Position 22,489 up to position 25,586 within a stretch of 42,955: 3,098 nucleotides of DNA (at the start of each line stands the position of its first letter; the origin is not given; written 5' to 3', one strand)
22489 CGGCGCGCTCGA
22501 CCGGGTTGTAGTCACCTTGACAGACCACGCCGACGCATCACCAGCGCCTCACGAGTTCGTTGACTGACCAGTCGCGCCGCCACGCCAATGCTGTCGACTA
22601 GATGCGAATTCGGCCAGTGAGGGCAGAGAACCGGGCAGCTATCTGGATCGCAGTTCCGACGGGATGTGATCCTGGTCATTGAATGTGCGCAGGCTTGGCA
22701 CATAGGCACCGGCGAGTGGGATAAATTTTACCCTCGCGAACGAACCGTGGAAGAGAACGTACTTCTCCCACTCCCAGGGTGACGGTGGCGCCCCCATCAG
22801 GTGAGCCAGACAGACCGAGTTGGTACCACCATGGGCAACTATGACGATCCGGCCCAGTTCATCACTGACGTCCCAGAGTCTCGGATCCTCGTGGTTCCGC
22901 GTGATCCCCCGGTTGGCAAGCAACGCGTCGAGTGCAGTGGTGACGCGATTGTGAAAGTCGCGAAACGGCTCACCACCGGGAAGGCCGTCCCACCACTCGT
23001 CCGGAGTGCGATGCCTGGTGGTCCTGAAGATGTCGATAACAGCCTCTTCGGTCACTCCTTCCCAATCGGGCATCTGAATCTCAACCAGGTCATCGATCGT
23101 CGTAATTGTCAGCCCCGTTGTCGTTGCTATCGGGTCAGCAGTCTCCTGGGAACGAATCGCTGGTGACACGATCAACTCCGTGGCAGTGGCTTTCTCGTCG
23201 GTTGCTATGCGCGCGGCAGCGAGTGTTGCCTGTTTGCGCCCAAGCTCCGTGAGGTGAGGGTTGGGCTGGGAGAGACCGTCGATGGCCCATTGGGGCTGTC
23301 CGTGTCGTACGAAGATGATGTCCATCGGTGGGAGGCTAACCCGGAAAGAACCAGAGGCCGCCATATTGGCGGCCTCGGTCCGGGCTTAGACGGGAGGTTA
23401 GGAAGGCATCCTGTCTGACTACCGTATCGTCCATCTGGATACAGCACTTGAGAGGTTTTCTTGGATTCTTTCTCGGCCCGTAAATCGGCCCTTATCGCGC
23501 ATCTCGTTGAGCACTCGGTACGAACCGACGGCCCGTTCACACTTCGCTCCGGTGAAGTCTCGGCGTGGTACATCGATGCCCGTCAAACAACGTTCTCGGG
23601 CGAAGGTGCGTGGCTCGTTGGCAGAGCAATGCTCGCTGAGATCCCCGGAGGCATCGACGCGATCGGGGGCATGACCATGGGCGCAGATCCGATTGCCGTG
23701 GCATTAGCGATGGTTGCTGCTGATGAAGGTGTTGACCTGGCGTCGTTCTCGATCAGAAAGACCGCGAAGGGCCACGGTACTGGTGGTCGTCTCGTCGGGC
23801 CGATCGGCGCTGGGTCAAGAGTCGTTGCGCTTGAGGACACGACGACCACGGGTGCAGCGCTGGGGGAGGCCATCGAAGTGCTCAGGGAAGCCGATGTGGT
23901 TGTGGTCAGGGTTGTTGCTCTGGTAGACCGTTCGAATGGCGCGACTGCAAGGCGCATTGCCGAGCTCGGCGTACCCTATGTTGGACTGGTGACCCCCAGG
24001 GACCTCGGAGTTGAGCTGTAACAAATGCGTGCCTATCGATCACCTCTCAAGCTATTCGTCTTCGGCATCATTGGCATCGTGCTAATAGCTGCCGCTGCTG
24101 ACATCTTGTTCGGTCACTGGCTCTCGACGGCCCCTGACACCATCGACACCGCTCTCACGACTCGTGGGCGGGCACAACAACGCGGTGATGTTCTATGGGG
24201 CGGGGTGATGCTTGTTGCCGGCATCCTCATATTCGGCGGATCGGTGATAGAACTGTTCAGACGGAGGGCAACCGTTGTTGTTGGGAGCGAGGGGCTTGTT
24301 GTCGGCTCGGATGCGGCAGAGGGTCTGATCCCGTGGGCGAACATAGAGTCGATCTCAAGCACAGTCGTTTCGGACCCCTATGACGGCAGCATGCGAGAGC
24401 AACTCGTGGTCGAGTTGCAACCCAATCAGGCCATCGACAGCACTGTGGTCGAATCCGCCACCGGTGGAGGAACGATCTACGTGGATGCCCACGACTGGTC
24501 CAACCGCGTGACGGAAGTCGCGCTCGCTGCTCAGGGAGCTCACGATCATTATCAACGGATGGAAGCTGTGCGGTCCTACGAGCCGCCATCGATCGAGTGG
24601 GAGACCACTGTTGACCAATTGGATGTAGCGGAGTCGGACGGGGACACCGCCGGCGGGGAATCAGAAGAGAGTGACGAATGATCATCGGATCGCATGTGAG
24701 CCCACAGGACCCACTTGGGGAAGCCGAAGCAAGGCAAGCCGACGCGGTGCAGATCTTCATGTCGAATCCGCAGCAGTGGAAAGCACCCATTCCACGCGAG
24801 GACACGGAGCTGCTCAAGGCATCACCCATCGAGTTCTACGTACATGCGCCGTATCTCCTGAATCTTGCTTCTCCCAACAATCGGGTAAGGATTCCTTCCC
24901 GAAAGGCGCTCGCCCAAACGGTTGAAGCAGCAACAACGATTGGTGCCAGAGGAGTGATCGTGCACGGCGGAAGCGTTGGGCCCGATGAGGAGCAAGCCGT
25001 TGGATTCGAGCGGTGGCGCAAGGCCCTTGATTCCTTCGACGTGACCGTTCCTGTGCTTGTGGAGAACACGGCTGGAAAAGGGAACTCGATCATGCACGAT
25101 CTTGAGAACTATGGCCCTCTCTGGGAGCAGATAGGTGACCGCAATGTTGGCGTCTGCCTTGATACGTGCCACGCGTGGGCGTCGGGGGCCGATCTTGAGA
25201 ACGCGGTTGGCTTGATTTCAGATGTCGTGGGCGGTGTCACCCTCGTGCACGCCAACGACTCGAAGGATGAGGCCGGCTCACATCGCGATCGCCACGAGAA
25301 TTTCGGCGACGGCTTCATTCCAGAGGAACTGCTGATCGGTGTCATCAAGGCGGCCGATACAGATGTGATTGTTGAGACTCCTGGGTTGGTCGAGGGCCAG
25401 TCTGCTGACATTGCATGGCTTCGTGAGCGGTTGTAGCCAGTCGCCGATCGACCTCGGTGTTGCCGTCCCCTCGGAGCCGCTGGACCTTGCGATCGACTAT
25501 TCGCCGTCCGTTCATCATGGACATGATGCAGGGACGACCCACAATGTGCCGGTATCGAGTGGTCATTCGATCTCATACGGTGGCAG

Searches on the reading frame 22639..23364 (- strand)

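Call 12: search_protein_families(library=pfam, proteins=[window:22639-23364:-], max_evalue=0.00001)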
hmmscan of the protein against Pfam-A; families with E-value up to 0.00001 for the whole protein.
window:22639-23364:- (241 aa): 1 family
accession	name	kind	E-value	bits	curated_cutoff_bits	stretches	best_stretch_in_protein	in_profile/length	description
PF00300.27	His_Phos_1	-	1.8e-32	113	21.7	1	16-198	1-167/194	Histidine phosphatase superfamily (branch 1)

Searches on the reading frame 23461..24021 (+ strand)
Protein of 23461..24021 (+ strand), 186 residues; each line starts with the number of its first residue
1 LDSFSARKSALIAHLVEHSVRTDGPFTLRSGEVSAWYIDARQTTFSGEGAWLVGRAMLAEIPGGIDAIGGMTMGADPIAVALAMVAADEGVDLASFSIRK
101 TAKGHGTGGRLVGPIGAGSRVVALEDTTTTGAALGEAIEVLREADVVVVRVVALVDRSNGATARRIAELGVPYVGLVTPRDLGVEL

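Call 12: search_protein_families(library=pfam, proteins=[window:23461-24021:+], max_evalue=0.00001)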
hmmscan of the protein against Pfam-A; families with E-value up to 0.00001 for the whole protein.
window:23461-24021:+ (186 aa): 1 family
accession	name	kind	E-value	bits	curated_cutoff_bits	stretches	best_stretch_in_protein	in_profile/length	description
PF00156.33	Pribosyltran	-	6.4e-07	29.3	26.3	1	61-163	26-132/158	Phosphoribosyl transferase domain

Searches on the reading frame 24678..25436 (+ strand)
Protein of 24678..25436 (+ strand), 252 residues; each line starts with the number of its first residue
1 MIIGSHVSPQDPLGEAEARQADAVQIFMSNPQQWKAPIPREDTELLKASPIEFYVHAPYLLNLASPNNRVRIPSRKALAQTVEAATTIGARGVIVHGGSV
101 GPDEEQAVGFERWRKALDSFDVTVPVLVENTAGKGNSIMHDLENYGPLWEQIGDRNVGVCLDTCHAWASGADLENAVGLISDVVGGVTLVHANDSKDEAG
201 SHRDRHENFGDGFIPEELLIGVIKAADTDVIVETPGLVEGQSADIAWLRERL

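Call 12: search_protein_families(library=pfam, proteins=[window:24678-25436:+], max_evalue=0.00001)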
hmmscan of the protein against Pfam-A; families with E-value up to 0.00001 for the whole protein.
window:24678-25436:+ (252 aa): 1 family
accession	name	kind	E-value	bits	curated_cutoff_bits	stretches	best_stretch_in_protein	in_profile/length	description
PF01261.30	AP_endonuc_2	-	2.2e-37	129.5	31.1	1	20-250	8-248/249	Xylose isomerase-like TIM barrel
